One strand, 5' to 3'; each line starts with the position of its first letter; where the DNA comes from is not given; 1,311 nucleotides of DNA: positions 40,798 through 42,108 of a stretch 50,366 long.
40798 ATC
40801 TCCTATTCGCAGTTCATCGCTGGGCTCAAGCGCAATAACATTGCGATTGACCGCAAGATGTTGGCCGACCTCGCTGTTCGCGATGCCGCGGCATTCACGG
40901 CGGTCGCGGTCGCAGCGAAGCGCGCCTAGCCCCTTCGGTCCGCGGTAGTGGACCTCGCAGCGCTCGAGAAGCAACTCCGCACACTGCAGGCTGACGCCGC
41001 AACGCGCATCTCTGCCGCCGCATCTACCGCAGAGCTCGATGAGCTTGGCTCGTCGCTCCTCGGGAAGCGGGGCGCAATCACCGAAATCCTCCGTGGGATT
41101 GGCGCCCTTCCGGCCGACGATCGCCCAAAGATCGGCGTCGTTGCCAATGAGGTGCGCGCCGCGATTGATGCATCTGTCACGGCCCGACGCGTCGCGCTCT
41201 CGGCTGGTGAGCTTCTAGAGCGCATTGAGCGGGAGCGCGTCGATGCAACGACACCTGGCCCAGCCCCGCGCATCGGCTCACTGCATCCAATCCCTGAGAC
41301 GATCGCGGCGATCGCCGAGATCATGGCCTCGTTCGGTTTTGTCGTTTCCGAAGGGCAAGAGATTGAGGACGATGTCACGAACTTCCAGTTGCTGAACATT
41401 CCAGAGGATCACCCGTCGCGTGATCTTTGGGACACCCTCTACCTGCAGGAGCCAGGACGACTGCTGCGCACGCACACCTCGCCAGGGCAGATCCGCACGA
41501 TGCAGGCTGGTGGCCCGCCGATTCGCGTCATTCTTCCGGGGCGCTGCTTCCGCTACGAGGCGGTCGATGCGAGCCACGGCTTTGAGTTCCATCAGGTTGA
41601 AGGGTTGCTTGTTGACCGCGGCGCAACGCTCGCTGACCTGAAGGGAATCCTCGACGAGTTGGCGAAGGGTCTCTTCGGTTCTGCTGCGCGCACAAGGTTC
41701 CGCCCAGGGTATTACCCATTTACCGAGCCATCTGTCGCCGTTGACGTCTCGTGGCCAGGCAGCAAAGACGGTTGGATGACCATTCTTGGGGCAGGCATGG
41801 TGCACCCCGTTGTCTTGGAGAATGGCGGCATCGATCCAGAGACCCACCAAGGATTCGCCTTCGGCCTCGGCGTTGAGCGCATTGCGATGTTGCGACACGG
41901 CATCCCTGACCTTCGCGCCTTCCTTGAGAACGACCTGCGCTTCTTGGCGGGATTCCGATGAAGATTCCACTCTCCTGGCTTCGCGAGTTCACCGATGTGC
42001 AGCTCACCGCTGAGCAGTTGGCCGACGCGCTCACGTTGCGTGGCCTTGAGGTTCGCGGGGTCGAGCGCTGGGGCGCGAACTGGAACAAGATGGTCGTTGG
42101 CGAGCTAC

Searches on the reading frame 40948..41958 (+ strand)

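Call 23: search_protein_families(library=pfam, proteins=[window:40948-41958:+], max_evalue=0.00001)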
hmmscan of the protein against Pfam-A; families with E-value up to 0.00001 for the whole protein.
window:40948-41958:+ (337 aa): 2 families
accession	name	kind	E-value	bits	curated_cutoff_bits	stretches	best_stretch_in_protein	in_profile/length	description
PF01409.25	tRNA-synt_2d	-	4.3e-87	292.1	19.8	1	98-334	2-244/246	tRNA synthetases class II core domain (F)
PF02912.23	Phe_tRNA-synt_N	-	1.7e-16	60.4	22.3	1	26-92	2-68/69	Aminoacyl tRNA synthetase class II, N-terminal domain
